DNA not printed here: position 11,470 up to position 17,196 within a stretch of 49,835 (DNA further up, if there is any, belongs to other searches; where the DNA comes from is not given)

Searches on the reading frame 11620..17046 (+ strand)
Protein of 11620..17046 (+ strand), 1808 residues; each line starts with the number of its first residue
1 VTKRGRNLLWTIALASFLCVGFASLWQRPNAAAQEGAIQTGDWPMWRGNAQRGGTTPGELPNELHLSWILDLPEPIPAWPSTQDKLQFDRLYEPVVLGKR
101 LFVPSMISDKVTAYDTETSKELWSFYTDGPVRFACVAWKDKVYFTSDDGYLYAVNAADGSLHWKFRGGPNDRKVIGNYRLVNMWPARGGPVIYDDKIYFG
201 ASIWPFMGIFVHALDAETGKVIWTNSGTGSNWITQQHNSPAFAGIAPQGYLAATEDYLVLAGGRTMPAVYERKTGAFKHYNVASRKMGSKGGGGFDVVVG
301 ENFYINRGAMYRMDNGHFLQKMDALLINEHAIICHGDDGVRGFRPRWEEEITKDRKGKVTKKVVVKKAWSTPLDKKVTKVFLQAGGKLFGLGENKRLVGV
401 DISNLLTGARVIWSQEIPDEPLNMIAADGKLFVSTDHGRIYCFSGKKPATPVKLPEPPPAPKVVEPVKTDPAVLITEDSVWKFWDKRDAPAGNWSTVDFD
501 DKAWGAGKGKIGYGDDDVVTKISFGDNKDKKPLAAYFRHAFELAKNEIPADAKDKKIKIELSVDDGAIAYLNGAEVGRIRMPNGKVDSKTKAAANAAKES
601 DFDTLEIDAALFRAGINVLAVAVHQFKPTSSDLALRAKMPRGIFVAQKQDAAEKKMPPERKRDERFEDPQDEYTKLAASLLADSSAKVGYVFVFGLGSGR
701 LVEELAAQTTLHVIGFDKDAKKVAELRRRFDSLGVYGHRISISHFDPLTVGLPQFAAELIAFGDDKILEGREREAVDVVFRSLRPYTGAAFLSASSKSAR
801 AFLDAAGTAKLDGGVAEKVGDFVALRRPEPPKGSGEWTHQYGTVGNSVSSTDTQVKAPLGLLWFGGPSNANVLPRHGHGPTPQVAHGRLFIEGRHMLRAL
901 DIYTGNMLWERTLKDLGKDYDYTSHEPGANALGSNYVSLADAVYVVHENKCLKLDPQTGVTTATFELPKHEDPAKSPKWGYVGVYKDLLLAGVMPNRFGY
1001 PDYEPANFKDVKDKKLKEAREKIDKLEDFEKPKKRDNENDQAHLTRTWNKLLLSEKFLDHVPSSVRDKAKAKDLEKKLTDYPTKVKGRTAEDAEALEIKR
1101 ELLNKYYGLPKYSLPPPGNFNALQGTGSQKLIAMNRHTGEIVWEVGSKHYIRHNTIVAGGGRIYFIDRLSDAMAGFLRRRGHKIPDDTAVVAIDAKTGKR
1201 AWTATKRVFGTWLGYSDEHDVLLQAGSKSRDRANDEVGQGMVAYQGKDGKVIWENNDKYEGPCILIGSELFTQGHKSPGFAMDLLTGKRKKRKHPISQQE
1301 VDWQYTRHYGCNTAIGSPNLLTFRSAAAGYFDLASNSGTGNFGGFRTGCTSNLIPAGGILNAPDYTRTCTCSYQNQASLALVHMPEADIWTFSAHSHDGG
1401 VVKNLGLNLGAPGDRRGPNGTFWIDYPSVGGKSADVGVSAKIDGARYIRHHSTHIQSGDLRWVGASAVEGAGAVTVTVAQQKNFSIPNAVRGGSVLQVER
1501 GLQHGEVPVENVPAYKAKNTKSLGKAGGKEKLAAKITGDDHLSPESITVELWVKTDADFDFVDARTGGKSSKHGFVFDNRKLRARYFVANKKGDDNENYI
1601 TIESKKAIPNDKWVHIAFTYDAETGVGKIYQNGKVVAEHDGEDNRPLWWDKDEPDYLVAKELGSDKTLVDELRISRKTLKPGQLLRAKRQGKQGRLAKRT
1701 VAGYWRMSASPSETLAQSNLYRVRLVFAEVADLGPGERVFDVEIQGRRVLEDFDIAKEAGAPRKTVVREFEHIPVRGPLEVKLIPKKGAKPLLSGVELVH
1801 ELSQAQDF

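Call 17: search_protein_families(library=pfam, proteins=[window:11620-17046:+], max_evalue=0.00001)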
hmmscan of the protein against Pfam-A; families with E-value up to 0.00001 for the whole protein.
window:11620-17046:+ (1808 aa): 5 families
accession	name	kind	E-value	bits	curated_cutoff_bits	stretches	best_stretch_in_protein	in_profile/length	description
PF13360.13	PQQ_2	-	1.7e-31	110.1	27.6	2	94-226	30-145/233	Outer membrane protein assembly factor BamB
PF13385.13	Laminin_G_3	-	3.7e-16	60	27.6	1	1538-1682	10-148/151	Concanavalin A-like lectin/glucanases superfamily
PF11721.14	Malectin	-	6.1e-11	43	23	1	1719-1771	75-126/163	Malectin domain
PF01011.28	PQQ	-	3.8e-10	39.5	26.7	0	136-224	54-139/595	Glucose/ethanol/alcohol dehydrogenase, beta-propeller domain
PF13570.13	Beta-prop_ACSF4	-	2.6e-08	34.1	133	1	108-167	28-89/329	Beta-alanine-activating enzyme, beta-propeller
